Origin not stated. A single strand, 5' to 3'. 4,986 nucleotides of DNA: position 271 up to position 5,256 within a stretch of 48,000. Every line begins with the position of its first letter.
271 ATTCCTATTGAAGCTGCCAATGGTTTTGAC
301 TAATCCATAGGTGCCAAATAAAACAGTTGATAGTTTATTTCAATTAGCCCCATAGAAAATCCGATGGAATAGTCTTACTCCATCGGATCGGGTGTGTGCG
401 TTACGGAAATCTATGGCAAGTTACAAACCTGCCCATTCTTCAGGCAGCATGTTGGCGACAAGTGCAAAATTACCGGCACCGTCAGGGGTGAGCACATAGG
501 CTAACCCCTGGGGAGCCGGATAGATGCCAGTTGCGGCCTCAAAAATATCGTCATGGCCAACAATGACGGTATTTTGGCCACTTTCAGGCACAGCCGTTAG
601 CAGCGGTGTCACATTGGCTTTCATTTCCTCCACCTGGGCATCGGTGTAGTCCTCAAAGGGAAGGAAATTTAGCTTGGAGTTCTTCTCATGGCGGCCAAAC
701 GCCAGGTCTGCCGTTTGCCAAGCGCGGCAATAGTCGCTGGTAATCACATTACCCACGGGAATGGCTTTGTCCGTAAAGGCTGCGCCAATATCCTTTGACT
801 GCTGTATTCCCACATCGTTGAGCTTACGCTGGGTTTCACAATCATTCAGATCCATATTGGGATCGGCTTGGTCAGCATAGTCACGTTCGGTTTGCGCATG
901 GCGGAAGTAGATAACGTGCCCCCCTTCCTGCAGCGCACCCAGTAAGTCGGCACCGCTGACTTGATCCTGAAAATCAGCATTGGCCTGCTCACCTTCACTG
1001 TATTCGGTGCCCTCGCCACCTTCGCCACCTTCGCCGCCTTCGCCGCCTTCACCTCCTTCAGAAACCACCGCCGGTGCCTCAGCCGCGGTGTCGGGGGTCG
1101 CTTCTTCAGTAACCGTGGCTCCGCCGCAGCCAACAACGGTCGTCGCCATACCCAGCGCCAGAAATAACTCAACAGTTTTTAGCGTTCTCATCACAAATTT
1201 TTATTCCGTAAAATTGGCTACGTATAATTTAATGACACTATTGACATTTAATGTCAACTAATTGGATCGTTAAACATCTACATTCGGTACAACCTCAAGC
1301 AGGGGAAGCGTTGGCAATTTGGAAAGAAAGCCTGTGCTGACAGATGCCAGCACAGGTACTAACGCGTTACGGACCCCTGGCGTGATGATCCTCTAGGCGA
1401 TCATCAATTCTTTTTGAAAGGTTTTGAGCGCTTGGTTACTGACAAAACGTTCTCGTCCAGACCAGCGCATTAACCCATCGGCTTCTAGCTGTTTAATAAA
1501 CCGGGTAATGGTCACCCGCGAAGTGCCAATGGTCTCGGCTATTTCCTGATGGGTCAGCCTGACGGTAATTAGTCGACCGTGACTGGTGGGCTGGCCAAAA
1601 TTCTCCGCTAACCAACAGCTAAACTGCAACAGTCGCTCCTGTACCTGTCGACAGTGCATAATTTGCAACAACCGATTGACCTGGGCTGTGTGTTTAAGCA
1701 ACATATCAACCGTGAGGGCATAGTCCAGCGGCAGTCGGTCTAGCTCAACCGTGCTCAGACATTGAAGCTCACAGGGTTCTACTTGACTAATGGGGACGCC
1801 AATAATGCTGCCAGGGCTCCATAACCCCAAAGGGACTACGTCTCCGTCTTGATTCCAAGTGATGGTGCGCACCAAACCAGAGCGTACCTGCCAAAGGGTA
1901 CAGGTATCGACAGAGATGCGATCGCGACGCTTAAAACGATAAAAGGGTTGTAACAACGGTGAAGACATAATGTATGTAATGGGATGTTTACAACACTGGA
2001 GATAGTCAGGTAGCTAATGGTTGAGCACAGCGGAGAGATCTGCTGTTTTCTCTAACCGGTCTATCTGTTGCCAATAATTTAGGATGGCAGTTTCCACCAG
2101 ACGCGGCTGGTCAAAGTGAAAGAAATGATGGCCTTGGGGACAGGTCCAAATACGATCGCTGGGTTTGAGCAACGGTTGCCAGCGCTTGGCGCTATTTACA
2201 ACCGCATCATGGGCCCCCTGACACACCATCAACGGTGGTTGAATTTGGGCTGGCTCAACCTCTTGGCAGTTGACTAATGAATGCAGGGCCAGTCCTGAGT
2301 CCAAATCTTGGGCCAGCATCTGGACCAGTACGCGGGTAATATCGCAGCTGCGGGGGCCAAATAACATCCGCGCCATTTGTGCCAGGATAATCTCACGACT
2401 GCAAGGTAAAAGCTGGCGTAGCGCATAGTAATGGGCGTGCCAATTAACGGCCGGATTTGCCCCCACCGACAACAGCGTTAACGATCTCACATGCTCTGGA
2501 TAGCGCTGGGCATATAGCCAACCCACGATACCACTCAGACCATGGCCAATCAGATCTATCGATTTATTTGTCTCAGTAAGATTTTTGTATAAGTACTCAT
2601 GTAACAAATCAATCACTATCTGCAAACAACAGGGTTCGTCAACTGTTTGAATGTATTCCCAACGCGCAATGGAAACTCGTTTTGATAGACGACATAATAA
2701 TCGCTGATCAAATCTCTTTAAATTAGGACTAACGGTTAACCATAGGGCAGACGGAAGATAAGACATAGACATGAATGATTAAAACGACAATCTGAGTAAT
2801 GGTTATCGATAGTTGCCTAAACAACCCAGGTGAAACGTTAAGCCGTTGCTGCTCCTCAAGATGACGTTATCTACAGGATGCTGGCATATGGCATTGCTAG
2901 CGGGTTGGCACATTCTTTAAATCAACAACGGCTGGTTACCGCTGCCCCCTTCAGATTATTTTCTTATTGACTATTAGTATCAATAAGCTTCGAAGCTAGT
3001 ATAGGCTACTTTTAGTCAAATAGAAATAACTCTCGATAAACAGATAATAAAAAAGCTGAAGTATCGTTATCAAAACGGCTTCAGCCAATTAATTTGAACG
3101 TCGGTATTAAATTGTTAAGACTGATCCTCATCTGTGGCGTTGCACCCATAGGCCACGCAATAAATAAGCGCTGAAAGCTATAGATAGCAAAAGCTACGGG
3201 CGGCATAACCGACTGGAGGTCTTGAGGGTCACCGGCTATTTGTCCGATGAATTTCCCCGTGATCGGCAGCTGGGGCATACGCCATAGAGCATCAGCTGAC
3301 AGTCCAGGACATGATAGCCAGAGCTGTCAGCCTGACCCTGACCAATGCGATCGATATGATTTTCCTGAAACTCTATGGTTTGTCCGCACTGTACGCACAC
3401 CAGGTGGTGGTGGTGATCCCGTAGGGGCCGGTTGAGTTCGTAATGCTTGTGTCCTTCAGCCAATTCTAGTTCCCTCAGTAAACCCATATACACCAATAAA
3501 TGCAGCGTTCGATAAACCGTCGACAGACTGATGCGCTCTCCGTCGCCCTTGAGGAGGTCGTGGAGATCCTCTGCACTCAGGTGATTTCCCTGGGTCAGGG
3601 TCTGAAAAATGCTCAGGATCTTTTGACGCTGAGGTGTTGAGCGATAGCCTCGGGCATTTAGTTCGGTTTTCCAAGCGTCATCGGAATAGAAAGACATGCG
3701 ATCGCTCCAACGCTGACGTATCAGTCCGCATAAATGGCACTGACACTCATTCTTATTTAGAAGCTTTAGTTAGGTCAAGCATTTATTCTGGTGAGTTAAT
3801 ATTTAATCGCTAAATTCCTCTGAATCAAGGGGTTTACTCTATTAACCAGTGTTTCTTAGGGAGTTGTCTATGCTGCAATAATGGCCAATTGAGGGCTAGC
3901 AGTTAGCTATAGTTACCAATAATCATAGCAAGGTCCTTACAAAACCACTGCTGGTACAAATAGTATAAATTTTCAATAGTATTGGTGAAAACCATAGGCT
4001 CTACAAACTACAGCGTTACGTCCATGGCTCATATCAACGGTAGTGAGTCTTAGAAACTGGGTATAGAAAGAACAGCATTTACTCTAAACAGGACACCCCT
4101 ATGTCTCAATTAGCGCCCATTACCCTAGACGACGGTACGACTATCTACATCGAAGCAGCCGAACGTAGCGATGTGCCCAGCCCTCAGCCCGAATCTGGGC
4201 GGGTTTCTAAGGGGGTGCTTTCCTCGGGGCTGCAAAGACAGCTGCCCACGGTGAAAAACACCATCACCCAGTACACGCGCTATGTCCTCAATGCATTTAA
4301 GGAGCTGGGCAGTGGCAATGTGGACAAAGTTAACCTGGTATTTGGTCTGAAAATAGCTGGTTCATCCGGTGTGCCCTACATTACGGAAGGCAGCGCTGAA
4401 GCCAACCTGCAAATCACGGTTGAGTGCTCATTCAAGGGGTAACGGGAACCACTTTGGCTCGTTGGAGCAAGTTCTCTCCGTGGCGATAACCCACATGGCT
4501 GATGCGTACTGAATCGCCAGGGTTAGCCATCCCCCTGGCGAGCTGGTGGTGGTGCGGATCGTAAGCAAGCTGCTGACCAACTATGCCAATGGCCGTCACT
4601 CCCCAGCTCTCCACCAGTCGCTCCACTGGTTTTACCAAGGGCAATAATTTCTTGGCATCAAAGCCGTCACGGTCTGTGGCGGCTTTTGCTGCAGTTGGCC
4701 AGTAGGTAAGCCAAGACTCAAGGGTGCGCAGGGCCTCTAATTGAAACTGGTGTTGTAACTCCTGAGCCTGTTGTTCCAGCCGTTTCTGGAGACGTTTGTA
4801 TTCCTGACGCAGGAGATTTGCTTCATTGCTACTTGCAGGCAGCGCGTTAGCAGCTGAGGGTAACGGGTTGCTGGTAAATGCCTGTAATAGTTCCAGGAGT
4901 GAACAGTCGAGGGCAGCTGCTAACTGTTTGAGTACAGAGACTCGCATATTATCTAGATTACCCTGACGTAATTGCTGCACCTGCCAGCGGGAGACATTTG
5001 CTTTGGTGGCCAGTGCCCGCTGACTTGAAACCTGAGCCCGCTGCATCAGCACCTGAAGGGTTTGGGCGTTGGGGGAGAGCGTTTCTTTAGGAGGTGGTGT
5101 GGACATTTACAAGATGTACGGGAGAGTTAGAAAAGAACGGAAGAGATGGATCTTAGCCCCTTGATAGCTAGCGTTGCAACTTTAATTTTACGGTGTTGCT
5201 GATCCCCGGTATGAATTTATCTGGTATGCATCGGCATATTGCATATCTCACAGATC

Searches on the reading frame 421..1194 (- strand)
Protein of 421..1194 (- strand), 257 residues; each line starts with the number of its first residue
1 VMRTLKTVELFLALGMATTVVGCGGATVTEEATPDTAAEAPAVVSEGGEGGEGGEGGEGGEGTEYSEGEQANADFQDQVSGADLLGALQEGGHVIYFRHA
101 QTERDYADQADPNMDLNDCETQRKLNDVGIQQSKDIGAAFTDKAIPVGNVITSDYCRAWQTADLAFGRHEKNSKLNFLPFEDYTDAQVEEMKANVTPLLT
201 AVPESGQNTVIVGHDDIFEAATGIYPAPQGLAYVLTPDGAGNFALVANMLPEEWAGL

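Call 65: search_protein_families(library=pfam, proteins=[window:421-1194:-], max_evalue=0.001)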
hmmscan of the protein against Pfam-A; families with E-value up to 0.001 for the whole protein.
window:421-1194:- (257 aa): 1 family
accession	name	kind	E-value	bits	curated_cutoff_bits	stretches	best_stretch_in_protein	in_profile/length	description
PF00300.27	His_Phos_1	-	2.1e-06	28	21.7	1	97-170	4-68/194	Histidine phosphatase superfamily (branch 1)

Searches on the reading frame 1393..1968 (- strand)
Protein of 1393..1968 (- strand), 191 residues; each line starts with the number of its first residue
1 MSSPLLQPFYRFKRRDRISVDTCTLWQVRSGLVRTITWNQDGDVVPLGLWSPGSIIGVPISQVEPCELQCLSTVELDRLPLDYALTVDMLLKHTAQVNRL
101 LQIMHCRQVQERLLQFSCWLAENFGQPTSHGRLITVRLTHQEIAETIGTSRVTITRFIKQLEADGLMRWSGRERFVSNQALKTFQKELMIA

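Call 65: search_protein_families(library=pfam, proteins=[window:1393-1968:-], max_evalue=0.001)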
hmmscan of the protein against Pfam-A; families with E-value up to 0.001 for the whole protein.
window:1393-1968:- (191 aa): 5 families
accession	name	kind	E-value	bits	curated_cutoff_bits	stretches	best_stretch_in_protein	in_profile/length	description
PF13545.12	HTH_Crp_2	-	3.5e-12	46.6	27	1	112-172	2-57/70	Crp-like helix-turn-helix domain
PF00325.26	Crp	-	5.5e-08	32.9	21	1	137-166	2-31/32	Bacterial regulatory proteins, crp family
PF01047.28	MarR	-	0.0001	22.5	24.6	1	138-168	18-48/59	MarR family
PF13412.12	HTH_24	-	0.00016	21.6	21.9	1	137-166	17-46/48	Winged helix-turn-helix DNA-binding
PF08279.18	HTH_11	-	0.0006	20.1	25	0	138-165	16-43/55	HTH domain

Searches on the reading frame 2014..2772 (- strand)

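Call 65: search_protein_families(library=pfam, proteins=[window:2014-2772:-], max_evalue=0.001)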
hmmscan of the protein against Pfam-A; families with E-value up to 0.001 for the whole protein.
window:2014-2772:- (252 aa): 2 families
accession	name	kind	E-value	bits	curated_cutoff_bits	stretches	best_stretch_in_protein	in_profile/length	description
PF00561.26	Abhydrolase_1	-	1.7e-05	25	25.8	1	70-114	69-112/245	alpha/beta hydrolase fold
PF12697.13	Abhydrolase_6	-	0.00012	23.2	26.3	1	68-226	64-214/217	Alpha/beta hydrolase family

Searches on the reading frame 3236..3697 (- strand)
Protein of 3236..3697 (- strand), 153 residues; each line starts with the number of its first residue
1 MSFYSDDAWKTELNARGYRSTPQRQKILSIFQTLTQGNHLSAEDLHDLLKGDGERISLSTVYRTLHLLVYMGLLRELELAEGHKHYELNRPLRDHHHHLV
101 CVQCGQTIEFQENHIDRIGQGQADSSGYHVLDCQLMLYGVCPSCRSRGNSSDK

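Call 65: search_protein_families(library=pfam, proteins=[window:3236-3697:-], max_evalue=0.001)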
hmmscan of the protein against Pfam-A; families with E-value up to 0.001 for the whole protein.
window:3236-3697:- (153 aa): 2 families
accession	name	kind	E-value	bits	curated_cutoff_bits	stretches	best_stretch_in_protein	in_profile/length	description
PF01475.25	FUR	-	7.6e-38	129.8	23.1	1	16-138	2-121/121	Ferric uptake regulator family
PF13565.12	HTH_32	-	0.00035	21.5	33.7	1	22-65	32-73/73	Homeodomain-like domain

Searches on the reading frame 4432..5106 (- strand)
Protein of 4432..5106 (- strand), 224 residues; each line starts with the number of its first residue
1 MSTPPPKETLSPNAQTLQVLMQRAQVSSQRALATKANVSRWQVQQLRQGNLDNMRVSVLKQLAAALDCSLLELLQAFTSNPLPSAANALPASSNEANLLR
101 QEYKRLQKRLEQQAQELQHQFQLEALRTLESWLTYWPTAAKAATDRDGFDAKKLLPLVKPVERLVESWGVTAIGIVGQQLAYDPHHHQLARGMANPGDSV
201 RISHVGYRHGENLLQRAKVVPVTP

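Call 65: search_protein_families(library=pfam, proteins=[window:4432-5106:-], max_evalue=0.001)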
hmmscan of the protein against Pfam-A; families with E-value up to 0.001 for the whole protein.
window:4432-5106:- (224 aa): 2 families
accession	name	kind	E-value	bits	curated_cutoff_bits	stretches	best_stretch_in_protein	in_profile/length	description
PF13443.12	HTH_26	-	1.4e-08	35.3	22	1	17-75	2-59/63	Cro/C1-type HTH DNA-binding domain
PF01381.28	HTH_3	-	2.4e-05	24.7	23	1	28-73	11-55/55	Helix-turn-helix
